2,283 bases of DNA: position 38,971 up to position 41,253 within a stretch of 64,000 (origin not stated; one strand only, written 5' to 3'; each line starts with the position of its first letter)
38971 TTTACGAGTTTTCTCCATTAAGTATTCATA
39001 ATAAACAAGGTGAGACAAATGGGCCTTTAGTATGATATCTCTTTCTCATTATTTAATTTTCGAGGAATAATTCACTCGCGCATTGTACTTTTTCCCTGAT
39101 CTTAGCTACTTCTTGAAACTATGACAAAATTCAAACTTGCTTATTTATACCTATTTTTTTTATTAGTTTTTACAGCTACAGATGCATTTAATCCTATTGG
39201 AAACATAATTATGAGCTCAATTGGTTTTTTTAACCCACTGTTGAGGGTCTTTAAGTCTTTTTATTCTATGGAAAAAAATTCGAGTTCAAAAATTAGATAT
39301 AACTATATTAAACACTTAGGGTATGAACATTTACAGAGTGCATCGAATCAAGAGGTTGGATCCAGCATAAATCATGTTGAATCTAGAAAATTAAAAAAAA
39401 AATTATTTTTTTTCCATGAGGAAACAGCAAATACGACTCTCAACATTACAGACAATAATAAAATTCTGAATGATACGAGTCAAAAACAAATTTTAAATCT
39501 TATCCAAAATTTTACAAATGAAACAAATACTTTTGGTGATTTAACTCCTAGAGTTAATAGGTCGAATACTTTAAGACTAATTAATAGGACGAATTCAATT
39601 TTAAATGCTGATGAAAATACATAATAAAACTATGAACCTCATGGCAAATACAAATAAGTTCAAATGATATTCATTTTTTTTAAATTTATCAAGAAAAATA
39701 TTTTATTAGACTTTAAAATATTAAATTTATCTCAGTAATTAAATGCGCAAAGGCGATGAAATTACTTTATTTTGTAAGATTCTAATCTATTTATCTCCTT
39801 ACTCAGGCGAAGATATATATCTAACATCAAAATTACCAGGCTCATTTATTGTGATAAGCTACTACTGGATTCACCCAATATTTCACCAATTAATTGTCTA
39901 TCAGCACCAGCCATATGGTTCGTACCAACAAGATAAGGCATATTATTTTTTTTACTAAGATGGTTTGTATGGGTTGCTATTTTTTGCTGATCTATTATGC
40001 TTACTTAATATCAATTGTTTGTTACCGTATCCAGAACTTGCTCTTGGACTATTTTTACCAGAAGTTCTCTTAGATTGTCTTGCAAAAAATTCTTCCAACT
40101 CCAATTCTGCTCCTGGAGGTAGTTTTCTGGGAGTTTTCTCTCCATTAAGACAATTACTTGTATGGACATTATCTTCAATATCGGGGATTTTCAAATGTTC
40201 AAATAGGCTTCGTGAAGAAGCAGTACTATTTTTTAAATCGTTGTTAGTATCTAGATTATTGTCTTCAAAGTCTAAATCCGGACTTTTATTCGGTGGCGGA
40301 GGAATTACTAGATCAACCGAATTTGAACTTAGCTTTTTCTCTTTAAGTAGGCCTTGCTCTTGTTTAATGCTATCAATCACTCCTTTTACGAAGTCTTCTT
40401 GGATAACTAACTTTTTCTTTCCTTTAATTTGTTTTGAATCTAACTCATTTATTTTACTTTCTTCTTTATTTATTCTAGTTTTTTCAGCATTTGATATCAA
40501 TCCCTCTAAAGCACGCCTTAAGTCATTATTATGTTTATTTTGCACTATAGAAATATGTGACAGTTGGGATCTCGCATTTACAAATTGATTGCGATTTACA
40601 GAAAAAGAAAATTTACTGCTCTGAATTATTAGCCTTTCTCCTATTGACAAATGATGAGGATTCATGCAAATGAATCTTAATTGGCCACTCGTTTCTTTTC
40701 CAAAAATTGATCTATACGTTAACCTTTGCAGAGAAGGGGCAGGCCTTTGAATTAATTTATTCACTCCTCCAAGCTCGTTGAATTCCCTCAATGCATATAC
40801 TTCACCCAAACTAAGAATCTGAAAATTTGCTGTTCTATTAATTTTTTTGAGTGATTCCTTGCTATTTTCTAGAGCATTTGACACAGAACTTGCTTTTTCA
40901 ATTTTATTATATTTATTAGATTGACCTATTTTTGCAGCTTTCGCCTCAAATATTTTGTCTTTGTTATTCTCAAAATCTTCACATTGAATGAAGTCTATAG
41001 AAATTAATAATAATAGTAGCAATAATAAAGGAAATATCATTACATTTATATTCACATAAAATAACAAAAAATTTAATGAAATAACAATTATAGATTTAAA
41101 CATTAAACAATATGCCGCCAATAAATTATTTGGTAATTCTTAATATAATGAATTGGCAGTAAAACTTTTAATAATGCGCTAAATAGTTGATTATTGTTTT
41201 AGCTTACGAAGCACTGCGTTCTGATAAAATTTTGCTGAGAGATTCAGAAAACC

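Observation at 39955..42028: Second tandem paralog pair of secreted proteins (388 aa and 274 aa)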

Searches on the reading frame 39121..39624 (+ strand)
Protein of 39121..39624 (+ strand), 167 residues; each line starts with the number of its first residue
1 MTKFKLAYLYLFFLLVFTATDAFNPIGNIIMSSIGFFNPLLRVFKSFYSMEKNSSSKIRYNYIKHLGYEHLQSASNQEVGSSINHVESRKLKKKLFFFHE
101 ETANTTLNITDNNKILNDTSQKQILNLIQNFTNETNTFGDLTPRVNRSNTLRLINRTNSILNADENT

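Call 8: search_protein_families(library=pfam, max_evalue=0.1, proteins=[window:39121-39624:+])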
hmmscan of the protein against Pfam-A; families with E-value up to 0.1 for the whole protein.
window:39121-39624:+ (167 aa): 2 families
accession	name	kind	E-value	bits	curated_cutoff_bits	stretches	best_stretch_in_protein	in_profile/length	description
PF05919.16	Mitovir_RNA_pol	-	0.012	15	25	1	60-165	392-494/497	Mitovirus RNA-dependent RNA polymerase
PF24715.1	YxiF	-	0.08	13.4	25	0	64-117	44-97/140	YxiF protein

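Call 82: list_cluster_members(proteins=[window:39121-39624:+])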
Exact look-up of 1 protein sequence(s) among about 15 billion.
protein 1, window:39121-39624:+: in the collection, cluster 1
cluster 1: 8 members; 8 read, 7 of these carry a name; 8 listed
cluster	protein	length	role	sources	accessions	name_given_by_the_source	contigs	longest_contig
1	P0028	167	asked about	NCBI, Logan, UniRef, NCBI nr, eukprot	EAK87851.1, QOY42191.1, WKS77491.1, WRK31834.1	hypothetical protein [Cryptosporidium parvum Iowa II] | Uncharacterized protein n=2 Tax=Cryptosporidium parvum TaxID=5807 RepID=Q5CR14_CRYPI | QOY42191.1 hypothetical protein CPATCC_001806 [Cryptosporidium parvum]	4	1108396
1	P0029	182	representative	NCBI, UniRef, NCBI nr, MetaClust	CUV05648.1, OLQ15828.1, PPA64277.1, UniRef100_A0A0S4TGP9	unnamed protein product [Cryptosporidium hominis] | Uncharacterized protein n=1 Tax=Cryptosporidium hominis TaxID=237895 ... | hypothetical protein ChTU502y2012_295g0470 [Cryptosporidium hominis]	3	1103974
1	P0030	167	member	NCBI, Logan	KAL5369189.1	putative signal peptide-containing protein [Cryptosporidium parvum]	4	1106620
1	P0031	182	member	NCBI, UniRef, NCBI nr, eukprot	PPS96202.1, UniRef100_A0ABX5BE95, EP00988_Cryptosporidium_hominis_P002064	Uncharacterized protein GY17_00001717 [Cryptosporidium hominis] | Uncharacterized protein n=1 Tax=Cryptosporidium hominis TaxID=237895 ... | PPS96202.1 Uncharacterized protein GY17_00001717 [Cryptosporidium hominis]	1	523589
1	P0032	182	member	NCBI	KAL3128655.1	putative signal peptide-containing protein [Cryptosporidium hominis]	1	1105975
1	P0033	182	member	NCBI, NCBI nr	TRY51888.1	Uncharacterized protein CTYZ_00002006 [Cryptosporidium tyzzeri]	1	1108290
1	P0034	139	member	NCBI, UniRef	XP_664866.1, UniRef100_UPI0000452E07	hypothetical protein, partial [Cryptosporidium hominis TU502] | hypothetical protein n=1 Tax=Cryptosporidium hominis (strain TU502) TaxID=353151 ...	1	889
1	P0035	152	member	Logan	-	-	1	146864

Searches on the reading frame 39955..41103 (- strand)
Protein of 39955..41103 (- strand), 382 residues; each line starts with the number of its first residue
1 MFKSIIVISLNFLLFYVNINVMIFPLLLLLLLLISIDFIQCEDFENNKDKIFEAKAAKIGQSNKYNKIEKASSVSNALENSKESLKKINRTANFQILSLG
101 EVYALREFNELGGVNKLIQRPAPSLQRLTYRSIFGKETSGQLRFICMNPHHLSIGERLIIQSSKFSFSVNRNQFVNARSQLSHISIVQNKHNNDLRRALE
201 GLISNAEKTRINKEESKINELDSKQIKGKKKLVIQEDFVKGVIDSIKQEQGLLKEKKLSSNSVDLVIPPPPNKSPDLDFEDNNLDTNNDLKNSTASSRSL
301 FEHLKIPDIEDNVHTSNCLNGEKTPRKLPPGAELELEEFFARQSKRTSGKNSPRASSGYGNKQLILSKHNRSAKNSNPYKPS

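Call 8: search_protein_families(library=pfam, max_evalue=0.1, proteins=[window:39955-41103:-])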
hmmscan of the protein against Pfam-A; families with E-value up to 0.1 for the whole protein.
window:39955-41103:- (382 aa): 0 families

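Call 9: find_homologous_proteins(query=window:39955-41103:-, max_evalue=0.01)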
Query window:39955-41103:- (382 aa): 7 proteins with E <= 0.01 among 4058 candidates.
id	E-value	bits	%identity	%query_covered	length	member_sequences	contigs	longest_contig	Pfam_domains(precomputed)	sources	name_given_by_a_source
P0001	2.0e-227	772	100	95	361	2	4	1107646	-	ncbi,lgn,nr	ncbi:putative signal peptide-containing protein [Cryptosporidium parvum]|nr:putative signal peptide-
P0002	2.9e-211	719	90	100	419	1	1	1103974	-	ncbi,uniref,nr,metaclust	ncbi:unnamed protein product [Cryptosporidium hominis]|uniref:Uncharacterized protein n=2 Tax=Crypto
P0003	2.8e-199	680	89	95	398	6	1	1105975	-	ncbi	ncbi:putative signal peptide-containing protein [Cryptosporidium hominis]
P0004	9.4e-194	661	88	95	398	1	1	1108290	-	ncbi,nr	ncbi:Uncharacterized protein CTYZ_00002007 [Cryptosporidium tyzzeri]|nr:Uncharacterized protein CTYZ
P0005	3.6e-147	508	70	95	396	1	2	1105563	-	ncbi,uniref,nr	ncbi:hypothetical protein CmeUKMEL1_02375 [Cryptosporidium meleagridis]|uniref:Integral membrane pro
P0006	3.9e-84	301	49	91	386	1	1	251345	-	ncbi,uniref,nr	ncbi:uncharacterized protein ELE39_001673 [Cryptosporidium sp. chipmunk genotype I]|uniref:uncharact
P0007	1.3e-57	214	39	90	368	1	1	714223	-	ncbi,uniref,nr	ncbi:uncharacterized protein cubi_01411 [Cryptosporidium ubiquitum]|uniref:Uncharacterized protein n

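Call 25: predict_structure(alignment_id=A1)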
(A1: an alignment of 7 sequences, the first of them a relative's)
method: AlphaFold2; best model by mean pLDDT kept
length: 361 residues; sequences in the alignment: 7
mean_pLDDT: 41.5   pTM: 0.17
mean pLDDT of the five models: 41.5, 41.0, 37.1, 34.1, 33.2
residues with pLDDT >= 90: 0; 70-90: 10; 50-70: 44; < 50: 307
segments of 3 or more residues with pLDDT < 50: 2-86, 88-126, 128-131, 141-165, 167-215, 236-304, 326-361
pLDDT, mean of each block of 10 residues (from residue 1): 48 35 33 32 28 31 42 38 46 30 33 38 44 52 47 42 46 44 45 41 36 47 61 50 41 40 34 41 40 33 51 75 50 30 32 37 38
secondary structure, 60 per line:
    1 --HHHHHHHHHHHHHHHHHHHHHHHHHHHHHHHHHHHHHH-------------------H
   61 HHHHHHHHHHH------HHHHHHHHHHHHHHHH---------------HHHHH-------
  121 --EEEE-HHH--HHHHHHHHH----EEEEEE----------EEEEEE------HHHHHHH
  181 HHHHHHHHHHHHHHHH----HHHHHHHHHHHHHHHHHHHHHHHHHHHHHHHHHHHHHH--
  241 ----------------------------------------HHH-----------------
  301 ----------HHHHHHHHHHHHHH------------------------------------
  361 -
elements in order: H3-40 H60-71 H78-93 H109-113 E123-126 H133-141 E146-151 E162-167 H174-196 H201-238 H311-324

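Call 43: find_encoding_contigs(protein=P0003, flank=3000, max_places=1)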
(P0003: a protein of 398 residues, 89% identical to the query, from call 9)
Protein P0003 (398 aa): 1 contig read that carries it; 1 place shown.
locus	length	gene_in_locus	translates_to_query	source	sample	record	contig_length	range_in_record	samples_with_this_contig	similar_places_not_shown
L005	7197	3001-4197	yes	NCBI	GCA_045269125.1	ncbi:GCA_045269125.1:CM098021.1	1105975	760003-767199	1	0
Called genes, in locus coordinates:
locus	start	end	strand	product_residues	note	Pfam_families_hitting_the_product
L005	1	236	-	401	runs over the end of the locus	PF16450:Prot_ATP_ID_OB_C, PF05673:DUF815 (faint), PF13191:AAA_16 (faint), PF00004:AAA, PF07724:AAA_2 (weak), PF07728:AAA_5, PF13401:AAA_22 (faint), PF17862:AAA_lid_3 (weak)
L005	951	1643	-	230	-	-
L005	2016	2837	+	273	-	-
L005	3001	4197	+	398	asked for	-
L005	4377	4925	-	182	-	-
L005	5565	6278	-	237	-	-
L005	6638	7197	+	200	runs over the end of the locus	-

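Call 44: find_encoding_contigs(protein=P0004, flank=3000, max_places=1)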
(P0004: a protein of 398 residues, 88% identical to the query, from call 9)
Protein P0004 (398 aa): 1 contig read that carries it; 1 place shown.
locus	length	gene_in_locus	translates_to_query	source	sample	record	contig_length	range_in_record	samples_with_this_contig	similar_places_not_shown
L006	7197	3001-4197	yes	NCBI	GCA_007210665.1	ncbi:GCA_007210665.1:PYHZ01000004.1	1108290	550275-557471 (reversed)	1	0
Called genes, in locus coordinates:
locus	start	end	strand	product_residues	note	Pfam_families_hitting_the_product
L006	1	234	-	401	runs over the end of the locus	PF16450:Prot_ATP_ID_OB_C, PF05673:DUF815 (faint), PF13191:AAA_16 (faint), PF00004:AAA, PF07724:AAA_2 (weak), PF07728:AAA_5, PF13401:AAA_22 (faint), PF17862:AAA_lid_3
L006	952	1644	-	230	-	-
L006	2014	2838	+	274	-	-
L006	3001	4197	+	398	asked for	-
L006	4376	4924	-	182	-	-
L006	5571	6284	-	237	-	-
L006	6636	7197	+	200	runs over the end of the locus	-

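Call 45: find_encoding_contigs(protein=P0005, flank=3000, max_places=1)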
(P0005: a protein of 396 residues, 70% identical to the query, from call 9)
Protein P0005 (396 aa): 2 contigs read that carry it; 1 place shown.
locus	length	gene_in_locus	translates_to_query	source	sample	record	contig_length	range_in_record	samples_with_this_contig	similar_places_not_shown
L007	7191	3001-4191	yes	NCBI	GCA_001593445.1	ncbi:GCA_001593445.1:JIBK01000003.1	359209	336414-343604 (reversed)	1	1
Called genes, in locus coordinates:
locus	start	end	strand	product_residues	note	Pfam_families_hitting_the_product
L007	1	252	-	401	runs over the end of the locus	PF16450:Prot_ATP_ID_OB_C, PF05673:DUF815 (faint), PF13191:AAA_16 (faint), PF00004:AAA, PF07724:AAA_2 (weak), PF07728:AAA_5, PF13401:AAA_22 (faint), PF17862:AAA_lid_3 (weak)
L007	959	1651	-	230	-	-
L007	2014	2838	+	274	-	-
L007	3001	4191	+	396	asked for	-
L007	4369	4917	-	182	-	-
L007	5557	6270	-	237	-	-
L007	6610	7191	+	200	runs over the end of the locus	-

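Call 46: find_encoding_contigs(protein=P0006, flank=3000, max_places=1)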
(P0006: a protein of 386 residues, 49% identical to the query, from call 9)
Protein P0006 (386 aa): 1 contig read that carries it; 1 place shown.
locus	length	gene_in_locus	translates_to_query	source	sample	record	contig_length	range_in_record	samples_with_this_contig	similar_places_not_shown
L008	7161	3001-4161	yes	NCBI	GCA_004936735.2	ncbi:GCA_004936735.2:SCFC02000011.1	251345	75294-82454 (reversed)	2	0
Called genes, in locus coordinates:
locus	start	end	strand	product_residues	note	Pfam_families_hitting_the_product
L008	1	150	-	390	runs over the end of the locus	PF16450:Prot_ATP_ID_OB_C, PF05673:DUF815 (faint), PF07724:AAA_2 (weak), PF13191:AAA_16 (faint), PF13401:AAA_22 (faint), PF00004:AAA, PF07728:AAA_5, PF17862:AAA_lid_3 (weak)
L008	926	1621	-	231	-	-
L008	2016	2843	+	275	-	-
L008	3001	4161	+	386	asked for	-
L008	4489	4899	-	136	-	-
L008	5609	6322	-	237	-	-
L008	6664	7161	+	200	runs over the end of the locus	-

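Call 50: search_protein_representatives(alignment_id=A1)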
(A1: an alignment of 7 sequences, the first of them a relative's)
Query: 7 sequences, 382 profile positions. Proteins with E-value up to 0.001 (for the whole library): 9; up to 1e-10: 6; up to 1e-30: 4. The best 9 are listed.
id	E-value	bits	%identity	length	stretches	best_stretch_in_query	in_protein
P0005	7.6e-195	663.7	-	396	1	1-382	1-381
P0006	4.2e-177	605.3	-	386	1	1-382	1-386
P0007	3.1e-156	536.6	-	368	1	1-362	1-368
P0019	8.4e-32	127.0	-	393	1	1-378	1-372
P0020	3.4e-17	79.0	-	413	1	9-323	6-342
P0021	5.1e-12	61.9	-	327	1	1-362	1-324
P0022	5.4e-08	48.7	-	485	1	22-360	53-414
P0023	7.3e-08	48.3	-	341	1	103-365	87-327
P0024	1.5e-05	40.7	-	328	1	44-331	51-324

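Call 58: list_cluster_members(proteins=[P0001, P0002, P0008])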
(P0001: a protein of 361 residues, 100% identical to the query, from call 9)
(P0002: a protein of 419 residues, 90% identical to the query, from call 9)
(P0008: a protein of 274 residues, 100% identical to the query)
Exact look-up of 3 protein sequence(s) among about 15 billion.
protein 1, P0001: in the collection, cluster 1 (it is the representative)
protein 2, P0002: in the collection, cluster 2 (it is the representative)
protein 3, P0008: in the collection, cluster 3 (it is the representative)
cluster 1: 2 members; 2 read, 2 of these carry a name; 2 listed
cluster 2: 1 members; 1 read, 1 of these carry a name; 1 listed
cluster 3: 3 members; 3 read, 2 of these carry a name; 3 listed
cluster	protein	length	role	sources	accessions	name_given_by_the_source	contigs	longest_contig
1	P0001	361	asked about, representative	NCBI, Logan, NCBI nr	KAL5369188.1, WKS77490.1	putative signal peptide-containing protein [Cryptosporidium parvum] | putative signal peptide-containing protein [Cryptosporidium sp. 43IA8]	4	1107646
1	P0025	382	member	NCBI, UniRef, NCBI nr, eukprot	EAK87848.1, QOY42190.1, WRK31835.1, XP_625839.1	hypothetical protein [Cryptosporidium parvum Iowa II] | Uncharacterized protein n=2 Tax=Cryptosporidium parvum TaxID=5807 RepID=Q5CR13_CRYPI | QOY42190.1 hypothetical protein CPATCC_001805 [Cryptosporidium parvum]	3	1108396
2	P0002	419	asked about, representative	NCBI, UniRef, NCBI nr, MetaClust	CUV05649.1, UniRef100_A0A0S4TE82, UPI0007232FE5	unnamed protein product [Cryptosporidium hominis] | Uncharacterized protein n=2 Tax=Cryptosporidium hominis TaxID=237895 ... | status=active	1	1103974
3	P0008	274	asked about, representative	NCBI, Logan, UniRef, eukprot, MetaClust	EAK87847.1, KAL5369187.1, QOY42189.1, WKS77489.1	hypothetical protein [Cryptosporidium parvum Iowa II] | Uncharacterized protein n=2 Tax=Cryptosporidium parvum TaxID=5807 RepID=Q5CR12_CRYPI | QOY42189.1 hypothetical protein CPATCC_001804 [Cryptosporidium parvum]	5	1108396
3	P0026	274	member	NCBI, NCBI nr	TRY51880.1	Uncharacterized protein CTYZ_00002008 [Cryptosporidium tyzzeri]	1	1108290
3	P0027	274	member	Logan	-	-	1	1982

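Call 75: find_encoding_contigs(protein=P0022, flank=4000, max_places=1)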
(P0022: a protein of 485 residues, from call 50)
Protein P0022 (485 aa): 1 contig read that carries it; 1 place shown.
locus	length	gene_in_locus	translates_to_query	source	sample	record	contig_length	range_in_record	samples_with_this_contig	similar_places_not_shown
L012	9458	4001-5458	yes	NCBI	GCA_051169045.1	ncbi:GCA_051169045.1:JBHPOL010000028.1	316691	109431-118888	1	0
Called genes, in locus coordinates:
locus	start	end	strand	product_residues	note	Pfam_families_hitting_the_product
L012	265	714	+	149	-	-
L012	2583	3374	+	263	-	-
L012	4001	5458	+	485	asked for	-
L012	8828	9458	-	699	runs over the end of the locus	-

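Call 77: list_cluster_members(proteins=[P0021, P0022, P0023, P0012, P0013])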
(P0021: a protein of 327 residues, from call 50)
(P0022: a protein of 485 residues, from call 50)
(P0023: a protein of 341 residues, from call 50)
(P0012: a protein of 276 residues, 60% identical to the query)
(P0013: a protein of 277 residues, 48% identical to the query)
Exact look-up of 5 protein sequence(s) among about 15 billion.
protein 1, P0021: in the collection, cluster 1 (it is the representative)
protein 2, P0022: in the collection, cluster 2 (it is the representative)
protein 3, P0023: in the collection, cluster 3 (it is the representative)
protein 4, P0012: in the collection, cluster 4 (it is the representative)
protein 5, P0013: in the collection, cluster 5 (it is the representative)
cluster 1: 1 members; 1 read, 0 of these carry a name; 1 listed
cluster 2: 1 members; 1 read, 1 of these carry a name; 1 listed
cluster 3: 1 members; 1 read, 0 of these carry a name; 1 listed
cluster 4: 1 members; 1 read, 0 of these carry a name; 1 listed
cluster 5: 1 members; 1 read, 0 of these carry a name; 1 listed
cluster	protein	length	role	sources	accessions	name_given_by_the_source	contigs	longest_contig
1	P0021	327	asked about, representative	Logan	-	-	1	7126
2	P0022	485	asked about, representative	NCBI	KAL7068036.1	hypothetical protein ACR3K2_14680 [Cryptosporidium serpentis]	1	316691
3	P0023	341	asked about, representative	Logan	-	-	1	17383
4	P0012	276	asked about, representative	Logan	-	-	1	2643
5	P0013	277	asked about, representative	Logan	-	-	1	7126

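Call 79: search_solved_structures(query=A3, max_evalue=1)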
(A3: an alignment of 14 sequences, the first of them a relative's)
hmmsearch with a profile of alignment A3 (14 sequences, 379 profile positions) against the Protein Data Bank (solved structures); distinct sequences matched with E-value up to 1: 2.
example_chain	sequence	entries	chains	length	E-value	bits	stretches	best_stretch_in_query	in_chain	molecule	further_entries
6vxk_B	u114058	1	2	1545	0.09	15.2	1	304-343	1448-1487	Plexin-C1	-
3huu_A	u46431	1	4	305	0.48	12.8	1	106-188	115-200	Transcription regulator like protein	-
